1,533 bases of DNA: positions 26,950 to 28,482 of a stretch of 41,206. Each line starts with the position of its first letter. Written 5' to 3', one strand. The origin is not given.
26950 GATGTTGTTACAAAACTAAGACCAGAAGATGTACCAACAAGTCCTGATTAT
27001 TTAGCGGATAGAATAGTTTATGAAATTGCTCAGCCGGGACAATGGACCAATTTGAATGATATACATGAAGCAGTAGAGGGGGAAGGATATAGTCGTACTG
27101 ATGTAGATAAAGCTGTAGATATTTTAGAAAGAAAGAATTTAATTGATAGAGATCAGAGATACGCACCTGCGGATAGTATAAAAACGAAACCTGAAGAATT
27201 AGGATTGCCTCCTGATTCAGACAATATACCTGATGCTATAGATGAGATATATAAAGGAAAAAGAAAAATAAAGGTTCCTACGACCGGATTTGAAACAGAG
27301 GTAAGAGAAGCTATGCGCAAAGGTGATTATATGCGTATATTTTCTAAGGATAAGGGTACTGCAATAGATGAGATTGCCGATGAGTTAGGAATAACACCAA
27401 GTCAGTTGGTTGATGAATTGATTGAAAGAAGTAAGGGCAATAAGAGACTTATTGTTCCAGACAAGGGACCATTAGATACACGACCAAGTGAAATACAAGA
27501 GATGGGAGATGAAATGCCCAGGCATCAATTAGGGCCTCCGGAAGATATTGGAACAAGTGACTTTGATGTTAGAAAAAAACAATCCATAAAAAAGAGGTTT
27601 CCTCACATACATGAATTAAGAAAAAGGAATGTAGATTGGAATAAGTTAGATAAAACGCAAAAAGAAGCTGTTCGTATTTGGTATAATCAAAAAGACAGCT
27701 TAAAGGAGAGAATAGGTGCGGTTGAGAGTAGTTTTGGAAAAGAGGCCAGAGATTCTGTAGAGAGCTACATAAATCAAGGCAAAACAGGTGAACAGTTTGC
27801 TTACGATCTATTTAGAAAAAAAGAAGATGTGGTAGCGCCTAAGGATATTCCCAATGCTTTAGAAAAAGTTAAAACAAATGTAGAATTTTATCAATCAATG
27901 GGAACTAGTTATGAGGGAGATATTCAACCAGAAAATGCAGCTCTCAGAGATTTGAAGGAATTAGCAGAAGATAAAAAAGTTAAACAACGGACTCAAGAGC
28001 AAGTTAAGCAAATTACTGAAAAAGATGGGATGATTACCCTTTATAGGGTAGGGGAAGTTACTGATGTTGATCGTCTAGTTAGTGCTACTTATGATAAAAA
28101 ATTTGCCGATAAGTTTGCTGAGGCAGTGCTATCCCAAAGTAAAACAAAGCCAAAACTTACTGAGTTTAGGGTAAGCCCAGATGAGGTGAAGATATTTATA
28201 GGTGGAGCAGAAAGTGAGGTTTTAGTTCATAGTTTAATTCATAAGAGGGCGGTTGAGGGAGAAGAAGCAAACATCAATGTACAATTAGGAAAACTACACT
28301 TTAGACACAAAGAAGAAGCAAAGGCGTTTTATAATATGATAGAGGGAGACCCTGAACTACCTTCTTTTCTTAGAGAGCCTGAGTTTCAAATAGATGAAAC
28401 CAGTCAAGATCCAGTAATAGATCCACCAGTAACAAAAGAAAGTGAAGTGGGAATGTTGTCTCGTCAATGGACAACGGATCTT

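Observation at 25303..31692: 2129-aa virion protein with polyvalent-effector architecture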

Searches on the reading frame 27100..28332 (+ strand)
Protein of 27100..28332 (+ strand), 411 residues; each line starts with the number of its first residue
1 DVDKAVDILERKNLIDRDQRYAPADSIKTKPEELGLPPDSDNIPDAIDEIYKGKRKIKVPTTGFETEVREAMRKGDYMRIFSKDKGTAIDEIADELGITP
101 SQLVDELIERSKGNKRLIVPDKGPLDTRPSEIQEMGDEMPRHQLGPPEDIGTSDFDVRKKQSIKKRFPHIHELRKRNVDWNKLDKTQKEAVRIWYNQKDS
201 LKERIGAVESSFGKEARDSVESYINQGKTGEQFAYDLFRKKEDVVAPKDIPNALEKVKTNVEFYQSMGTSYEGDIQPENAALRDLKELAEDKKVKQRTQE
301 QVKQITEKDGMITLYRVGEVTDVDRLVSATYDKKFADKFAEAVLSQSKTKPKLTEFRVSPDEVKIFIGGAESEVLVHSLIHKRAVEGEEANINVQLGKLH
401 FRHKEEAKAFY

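Call 89: predict_structure(alignment_id=A8)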
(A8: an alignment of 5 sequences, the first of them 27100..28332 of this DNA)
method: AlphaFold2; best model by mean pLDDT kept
length: 411 residues; sequences in the alignment: 5
mean_pLDDT: 55.2   pTM: 0.31
mean pLDDT of the five models: 55.2, 49.1, 47.9, 46.5, 45.3
residues with pLDDT >= 90: 0; 70-90: 87; 50-70: 148; < 50: 176
segments of 3 or more residues with pLDDT < 50: 19-65, 70-87, 111-159, 239-250, 268-277, 322-324, 379-402, 404-411
pLDDT, mean of each block of 10 residues (from residue 1): 59 56 46 44 39 30 47 45 46 69 62 36 33 34 38 43 56 63 63 63 68 68 64 54 38 70 60 45 70 77 75 74 60 78 70 78 68 62 35 35 46 35
secondary structure, 60 per line:
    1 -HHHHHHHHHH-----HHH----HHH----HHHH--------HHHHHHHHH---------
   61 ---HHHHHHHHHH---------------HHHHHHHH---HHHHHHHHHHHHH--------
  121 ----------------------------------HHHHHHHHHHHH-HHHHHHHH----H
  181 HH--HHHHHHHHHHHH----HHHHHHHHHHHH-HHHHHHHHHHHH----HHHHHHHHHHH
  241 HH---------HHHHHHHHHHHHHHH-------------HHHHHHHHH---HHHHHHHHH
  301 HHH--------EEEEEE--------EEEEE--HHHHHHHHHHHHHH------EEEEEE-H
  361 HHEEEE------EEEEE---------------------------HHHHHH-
elements in order: H2-11 H31-34 H43-51 H64-73 H89-96 H100-112 H155-166 H168-175 H185-196 H201-212 H214-225 H230-242 H252-266 H280-288 H292-303 E312-317 E326-330 H333-346 E353-358 E363-366 E373-377 H405-410

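Call 92: fold_search(model_id=the predicted structure, library=pdb)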
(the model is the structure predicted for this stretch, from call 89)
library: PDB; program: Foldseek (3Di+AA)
matches with E <= 10: 107; with E <= 0.001: 0
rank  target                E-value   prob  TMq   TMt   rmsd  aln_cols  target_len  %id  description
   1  6gn0_G                3.1e-01  0.28  0.15  0.26   9.6       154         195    6  Exoenzyme S from Pseudomonas aeruginosa in complex with human 14-3-3 protein beta, tetrameric crystal form (released 2018-09-26)
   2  7wr3_A                4.2e-01  0.06  0.10  0.06  19.1       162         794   12  Crystal structure of MBP-fused OspC3 in complex with calmodulin (released 2023-01-25)
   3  7vf9_F                7.5e-01  0.15  0.12  0.17  21.2       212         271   15  Cryo-EM structure of Pseudomonas aeruginosa RNAP sigmaS holoenzyme complexes (released 2022-07-27)
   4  9a58_A                8.4e-01  0.10  0.10  0.11  20.5       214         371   15  Integrative model of SIGA-RPOC by crosslinking MS and deep learning (released 2024-09-18)
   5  4ham                  8.9e-01  0.13  0.08  0.20  16.6       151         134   17  Crystal Structure of Transcriptional Antiterminator from Listeria monocytogenes EGD-e (released 2012-10-17)
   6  6d0h_C                1.0e+00  0.35  0.10  0.23   3.5        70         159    8  ParT: Prs ADP-ribosylating toxin bound to cognate antitoxin ParS (released 2019-01-09)
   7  6d0i_C                1.3e+00  0.41  0.11  0.25   3.7        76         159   12  ParT: Prs ADP-ribosylating toxin bound to cognate antitoxin ParS. L48M ParT, SeMet-substituted complex. (released 2019-01-09)
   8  6mm2                  1.3e+00  0.08  0.06  0.20  10.7        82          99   13  Carbon regulatory PII-like protein SbtB from Cyanobium sp. 7001 bound to ATP and calcium (released 2019-09-18)
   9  7p5x_AF               1.5e+00  0.09  0.11  0.14  19.3       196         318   15  Mycobacterial RNAP with transcriptional activator PafBC (released 2021-12-22)
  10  2djn_MODEL_1_A        1.6e+00  0.28  0.07  0.36  11.8        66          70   18  The solution structure of the homeobox domain of human Homeobox protein DLX-5 (released 2006-10-05)
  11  2aua_B                1.6e+00  0.10  0.10  0.19  13.9       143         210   14  Structure of BC2332: A Protein of Unknown Function from Bacillus cereus (released 2005-10-11)
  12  9l5s_A                1.6e+00  0.02  0.08  0.03  25.9       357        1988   11  Cryo-EM structure of the thermophile spliceosome (state B*Q1) (released 2025-03-12)
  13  6d0h_A                1.8e+00  0.35  0.11  0.26   3.3        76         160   13  ParT: Prs ADP-ribosylating toxin bound to cognate antitoxin ParS (released 2019-01-09)
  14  7f0r_F                1.8e+00  0.07  0.12  0.16  27.1       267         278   16  Cryo-EM structure of Pseudomonas aeruginosa SutA transcription activation complex (released 2022-07-27)
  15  8u3b_F                1.8e+00  0.07  0.11  0.11  21.1       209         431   13  Cryo-EM structure of E. coli NarL-transcription activation complex at 3.2A (released 2024-01-17)
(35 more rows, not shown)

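Call 127: search_protein_families(library=pfam, alignment_id=A8, max_evalue=5)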
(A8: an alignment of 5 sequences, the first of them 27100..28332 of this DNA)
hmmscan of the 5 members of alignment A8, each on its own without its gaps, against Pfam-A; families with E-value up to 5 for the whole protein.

A. member 1, window:27100-28332:+ (411 aa): 3 families
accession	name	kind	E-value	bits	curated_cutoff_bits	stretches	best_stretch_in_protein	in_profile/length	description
PF23067.1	MG280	-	0.046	13.7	27.4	1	215-306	44-135/259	Uncharacterised protein MG280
PF02796.21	HTH_7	-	0.19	12.3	23.8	1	84-103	19-38/45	Helix-turn-helix domain of resolvase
PF04967.18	HTH_10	-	0.21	11.9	23.1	1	81-105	18-42/53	HTH DNA binding domain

B. families by the number of members that match (of 5 scanned): 6 families
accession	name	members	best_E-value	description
PF07745.19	Glyco_hydro_53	1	0.0055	Glycosyl hydrolase family 53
PF23067.1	MG280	1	0.046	Uncharacterised protein MG280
PF14712.11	Snapin_Pallidin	1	0.18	Snapin/Pallidin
PF02796.21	HTH_7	1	0.19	Helix-turn-helix domain of resolvase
PF04967.18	HTH_10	1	0.21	HTH DNA binding domain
PF06696.16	Strep_SA_rep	1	1.2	Streptococcal surface antigen repeat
